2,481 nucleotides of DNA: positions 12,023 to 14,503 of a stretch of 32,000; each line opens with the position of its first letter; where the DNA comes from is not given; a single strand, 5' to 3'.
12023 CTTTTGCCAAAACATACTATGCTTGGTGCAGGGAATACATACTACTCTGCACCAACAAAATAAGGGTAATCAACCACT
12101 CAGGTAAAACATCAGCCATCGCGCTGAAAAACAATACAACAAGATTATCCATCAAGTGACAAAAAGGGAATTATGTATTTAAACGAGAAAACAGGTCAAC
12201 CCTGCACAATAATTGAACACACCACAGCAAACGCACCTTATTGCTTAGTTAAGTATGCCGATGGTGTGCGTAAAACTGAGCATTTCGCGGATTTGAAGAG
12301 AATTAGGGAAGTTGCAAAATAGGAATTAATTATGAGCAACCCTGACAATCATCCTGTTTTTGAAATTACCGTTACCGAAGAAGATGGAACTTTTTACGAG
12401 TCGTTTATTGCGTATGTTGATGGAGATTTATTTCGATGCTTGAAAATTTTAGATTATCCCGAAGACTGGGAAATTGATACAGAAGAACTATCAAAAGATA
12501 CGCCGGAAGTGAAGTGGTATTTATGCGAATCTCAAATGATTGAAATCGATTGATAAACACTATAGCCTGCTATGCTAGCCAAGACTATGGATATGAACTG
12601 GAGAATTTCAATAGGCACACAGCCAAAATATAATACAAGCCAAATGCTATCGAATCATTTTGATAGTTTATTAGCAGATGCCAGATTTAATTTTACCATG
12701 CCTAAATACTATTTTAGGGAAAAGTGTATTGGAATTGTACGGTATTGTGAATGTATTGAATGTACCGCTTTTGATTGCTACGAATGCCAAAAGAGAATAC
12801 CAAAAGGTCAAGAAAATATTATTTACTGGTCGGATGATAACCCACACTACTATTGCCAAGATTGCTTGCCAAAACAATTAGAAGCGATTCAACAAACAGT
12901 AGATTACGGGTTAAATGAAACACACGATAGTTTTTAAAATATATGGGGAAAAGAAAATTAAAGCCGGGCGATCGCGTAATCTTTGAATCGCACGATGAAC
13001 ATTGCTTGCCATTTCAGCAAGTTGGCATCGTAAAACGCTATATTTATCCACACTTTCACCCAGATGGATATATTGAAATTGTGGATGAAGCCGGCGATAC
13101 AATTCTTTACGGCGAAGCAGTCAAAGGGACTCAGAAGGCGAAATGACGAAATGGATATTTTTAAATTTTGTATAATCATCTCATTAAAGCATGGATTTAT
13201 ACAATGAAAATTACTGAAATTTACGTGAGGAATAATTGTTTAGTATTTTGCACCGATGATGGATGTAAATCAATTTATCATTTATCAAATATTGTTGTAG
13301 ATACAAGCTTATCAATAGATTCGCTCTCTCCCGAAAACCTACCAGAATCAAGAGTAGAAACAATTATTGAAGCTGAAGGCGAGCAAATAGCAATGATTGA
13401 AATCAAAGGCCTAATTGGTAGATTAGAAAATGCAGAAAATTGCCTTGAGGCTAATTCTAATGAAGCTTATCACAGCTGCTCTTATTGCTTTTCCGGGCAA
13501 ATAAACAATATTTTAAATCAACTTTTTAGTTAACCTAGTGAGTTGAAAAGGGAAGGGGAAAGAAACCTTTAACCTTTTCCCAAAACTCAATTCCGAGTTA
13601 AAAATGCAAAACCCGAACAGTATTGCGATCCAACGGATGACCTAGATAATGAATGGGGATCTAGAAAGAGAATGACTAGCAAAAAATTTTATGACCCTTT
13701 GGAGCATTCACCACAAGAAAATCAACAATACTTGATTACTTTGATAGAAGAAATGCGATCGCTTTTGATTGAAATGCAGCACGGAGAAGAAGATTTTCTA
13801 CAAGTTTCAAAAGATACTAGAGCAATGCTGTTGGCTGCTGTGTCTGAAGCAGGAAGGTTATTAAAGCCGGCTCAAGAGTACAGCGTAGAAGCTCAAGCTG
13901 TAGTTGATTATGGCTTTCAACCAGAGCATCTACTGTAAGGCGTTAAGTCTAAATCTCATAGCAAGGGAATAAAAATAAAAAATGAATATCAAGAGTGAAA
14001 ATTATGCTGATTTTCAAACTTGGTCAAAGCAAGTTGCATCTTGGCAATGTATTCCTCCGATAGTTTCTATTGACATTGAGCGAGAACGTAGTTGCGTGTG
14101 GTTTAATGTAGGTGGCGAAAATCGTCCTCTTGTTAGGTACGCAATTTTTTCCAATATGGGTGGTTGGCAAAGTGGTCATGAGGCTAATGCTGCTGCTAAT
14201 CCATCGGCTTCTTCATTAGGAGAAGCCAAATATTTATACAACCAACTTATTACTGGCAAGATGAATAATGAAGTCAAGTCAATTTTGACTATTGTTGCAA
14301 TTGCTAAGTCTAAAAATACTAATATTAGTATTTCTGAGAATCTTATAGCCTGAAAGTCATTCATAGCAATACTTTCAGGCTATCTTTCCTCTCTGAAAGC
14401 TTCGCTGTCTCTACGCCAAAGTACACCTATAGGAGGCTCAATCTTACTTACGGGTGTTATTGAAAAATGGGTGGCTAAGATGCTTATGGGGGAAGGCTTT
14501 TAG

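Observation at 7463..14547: Intact 7.1-kb Tn3-family transposon with 38-bp IRs and a perfect 5-bp target duplication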

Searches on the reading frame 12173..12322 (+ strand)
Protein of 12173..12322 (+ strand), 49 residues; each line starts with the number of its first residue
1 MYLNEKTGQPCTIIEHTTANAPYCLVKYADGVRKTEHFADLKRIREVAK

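Call 30: search_protein_families(library=ncbifam, proteins=[window:12173-12322:+], max_evalue=0.01)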
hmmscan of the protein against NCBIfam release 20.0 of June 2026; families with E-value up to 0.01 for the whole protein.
window:12173-12322:+ (49 aa): 0 families

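Call 31: search_protein_families(library=phrogs, proteins=[window:12173-12322:+], max_evalue=0.01)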
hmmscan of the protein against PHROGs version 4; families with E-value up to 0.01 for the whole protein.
window:12173-12322:+ (49 aa): 0 families

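Call 81: search_protein_families(library=padloc, proteins=[window:12173-12322:+], max_evalue=0.1)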
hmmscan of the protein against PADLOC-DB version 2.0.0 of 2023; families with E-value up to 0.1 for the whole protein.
window:12173-12322:+ (49 aa): 0 families

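Call 82: search_protein_families(library=pfam, proteins=[window:12173-12322:+], max_evalue=5)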
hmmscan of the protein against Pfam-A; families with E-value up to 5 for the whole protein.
window:12173-12322:+ (49 aa): 0 families

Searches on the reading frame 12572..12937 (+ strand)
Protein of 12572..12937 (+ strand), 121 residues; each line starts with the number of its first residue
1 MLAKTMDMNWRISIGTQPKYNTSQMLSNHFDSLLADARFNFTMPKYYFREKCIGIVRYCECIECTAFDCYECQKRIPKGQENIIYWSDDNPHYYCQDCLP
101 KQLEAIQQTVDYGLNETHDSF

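Call 6: search_protein_families(library=pfam, proteins=[window:12572-12937:+], max_evalue=0.01)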
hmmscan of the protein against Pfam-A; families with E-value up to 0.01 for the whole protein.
window:12572-12937:+ (121 aa): 0 families

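Call 30: search_protein_families(library=ncbifam, proteins=[window:12572-12937:+], max_evalue=0.01)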
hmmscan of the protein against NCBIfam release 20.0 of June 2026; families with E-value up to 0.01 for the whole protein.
window:12572-12937:+ (121 aa): 0 families

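Call 31: search_protein_families(library=phrogs, proteins=[window:12572-12937:+], max_evalue=0.01)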
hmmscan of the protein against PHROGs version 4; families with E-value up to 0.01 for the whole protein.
window:12572-12937:+ (121 aa): 0 families

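Call 81: search_protein_families(library=padloc, proteins=[window:12572-12937:+], max_evalue=0.1)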
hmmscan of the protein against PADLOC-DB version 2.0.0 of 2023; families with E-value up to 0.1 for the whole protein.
window:12572-12937:+ (121 aa): 0 families

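Call 82: search_protein_families(library=pfam, proteins=[window:12572-12937:+], max_evalue=5)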
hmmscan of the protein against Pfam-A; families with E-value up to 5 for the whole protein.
window:12572-12937:+ (121 aa): 1 family
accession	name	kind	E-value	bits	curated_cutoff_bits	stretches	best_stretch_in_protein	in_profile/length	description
PF04891.17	NifQ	-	0.24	12.3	27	1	19-73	102-152/159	NifQ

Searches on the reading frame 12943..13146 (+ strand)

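Call 6: search_protein_families(library=pfam, proteins=[window:12943-13146:+], max_evalue=0.01)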
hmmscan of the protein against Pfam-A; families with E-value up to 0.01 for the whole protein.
window:12943-13146:+ (67 aa): 0 families

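Call 30: search_protein_families(library=ncbifam, proteins=[window:12943-13146:+], max_evalue=0.01)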
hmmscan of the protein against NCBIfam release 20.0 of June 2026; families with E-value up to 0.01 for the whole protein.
window:12943-13146:+ (67 aa): 0 families

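Call 31: search_protein_families(library=phrogs, proteins=[window:12943-13146:+], max_evalue=0.01)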
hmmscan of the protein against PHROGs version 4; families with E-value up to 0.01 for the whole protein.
window:12943-13146:+ (67 aa): 0 families

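Call 81: search_protein_families(library=padloc, proteins=[window:12943-13146:+], max_evalue=0.1)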
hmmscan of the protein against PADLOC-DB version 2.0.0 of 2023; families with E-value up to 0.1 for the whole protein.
window:12943-13146:+ (67 aa): 0 families

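Call 82: search_protein_families(library=pfam, proteins=[window:12943-13146:+], max_evalue=5)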
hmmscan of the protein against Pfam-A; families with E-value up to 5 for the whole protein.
window:12943-13146:+ (67 aa): 1 family
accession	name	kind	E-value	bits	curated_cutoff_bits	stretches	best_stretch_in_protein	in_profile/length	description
PF17871.7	AAA_lid_9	-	0.041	14.2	22.8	1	27-53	33-59/104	AAA lid domain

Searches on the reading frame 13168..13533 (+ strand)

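Call 6: search_protein_families(library=pfam, proteins=[window:13168-13533:+], max_evalue=0.01)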
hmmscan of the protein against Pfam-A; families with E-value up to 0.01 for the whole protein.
window:13168-13533:+ (121 aa): 0 families

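Call 30: search_protein_families(library=ncbifam, proteins=[window:13168-13533:+], max_evalue=0.01)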
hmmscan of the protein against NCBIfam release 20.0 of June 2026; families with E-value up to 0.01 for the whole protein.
window:13168-13533:+ (121 aa): 0 families

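Call 31: search_protein_families(library=phrogs, proteins=[window:13168-13533:+], max_evalue=0.01)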
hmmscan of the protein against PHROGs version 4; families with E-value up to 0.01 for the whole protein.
window:13168-13533:+ (121 aa): 0 families

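Call 81: search_protein_families(library=padloc, proteins=[window:13168-13533:+], max_evalue=0.1)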
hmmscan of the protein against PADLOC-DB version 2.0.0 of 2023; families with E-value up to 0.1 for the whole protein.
window:13168-13533:+ (121 aa): 0 families

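Call 82: search_protein_families(library=pfam, proteins=[window:13168-13533:+], max_evalue=5)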
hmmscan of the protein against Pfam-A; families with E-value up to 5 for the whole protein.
window:13168-13533:+ (121 aa): 2 families
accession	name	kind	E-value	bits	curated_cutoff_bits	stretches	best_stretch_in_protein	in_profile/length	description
PF09461.15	PcF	-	0.011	16.5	25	1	27-44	3-20/45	Phytotoxin PcF protein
PF08728.15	CRT10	-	0.047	12.4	23.6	1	13-47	120-153/656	CRT10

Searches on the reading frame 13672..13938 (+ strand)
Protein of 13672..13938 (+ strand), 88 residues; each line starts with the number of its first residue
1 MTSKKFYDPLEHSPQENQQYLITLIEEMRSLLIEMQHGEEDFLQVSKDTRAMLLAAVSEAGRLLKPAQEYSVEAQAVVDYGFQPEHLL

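Call 6: search_protein_families(library=pfam, proteins=[window:13672-13938:+], max_evalue=0.01)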
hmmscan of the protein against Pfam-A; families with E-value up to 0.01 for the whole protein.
window:13672-13938:+ (88 aa): 0 families

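Call 30: search_protein_families(library=ncbifam, proteins=[window:13672-13938:+], max_evalue=0.01)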
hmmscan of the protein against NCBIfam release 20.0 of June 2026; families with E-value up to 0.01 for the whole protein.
window:13672-13938:+ (88 aa): 0 families

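Call 31: search_protein_families(library=phrogs, proteins=[window:13672-13938:+], max_evalue=0.01)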
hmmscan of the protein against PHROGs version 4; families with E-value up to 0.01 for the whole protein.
window:13672-13938:+ (88 aa): 0 families

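Call 81: search_protein_families(library=padloc, proteins=[window:13672-13938:+], max_evalue=0.1)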
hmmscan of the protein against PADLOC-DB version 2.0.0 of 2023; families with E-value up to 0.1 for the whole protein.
window:13672-13938:+ (88 aa): 0 families

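Call 82: search_protein_families(library=pfam, proteins=[window:13672-13938:+], max_evalue=5)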
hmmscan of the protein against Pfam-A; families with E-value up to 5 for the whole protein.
window:13672-13938:+ (88 aa): 1 family
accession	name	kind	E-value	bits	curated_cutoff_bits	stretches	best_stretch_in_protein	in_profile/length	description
PF05405.19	Mt_ATP-synt_B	-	0.12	12.5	21.7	1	6-62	49-104/163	Mitochondrial ATP synthase B chain precursor (ATP-synt_B)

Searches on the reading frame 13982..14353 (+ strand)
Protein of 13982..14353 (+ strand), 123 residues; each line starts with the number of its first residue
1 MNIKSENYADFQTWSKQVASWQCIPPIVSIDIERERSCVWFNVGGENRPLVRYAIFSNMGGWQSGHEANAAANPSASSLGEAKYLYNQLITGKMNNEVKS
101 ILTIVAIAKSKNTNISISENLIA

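Call 6: search_protein_families(library=pfam, proteins=[window:13982-14353:+], max_evalue=0.01)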
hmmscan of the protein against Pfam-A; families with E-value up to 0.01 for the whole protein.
window:13982-14353:+ (123 aa): 0 families

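Call 30: search_protein_families(library=ncbifam, proteins=[window:13982-14353:+], max_evalue=0.01)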
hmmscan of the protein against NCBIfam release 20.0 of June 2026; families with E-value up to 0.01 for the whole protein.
window:13982-14353:+ (123 aa): 0 families

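Call 31: search_protein_families(library=phrogs, proteins=[window:13982-14353:+], max_evalue=0.01)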
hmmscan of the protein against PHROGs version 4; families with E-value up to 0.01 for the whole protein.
window:13982-14353:+ (123 aa): 0 families

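Call 81: search_protein_families(library=padloc, proteins=[window:13982-14353:+], max_evalue=0.1)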
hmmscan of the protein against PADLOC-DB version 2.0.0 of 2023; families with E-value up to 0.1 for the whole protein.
window:13982-14353:+ (123 aa): 0 families

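Call 82: search_protein_families(library=pfam, proteins=[window:13982-14353:+], max_evalue=5)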
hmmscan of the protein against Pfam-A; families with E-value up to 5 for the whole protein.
window:13982-14353:+ (123 aa): 1 family
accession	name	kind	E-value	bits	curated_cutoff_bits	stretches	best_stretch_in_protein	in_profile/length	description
PF21066.3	Reovirus_L2_MT2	-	0.14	12.1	27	1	67-116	62-111/231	Reovirus core-spike protein lambda-2 (L2), methyltransferase-2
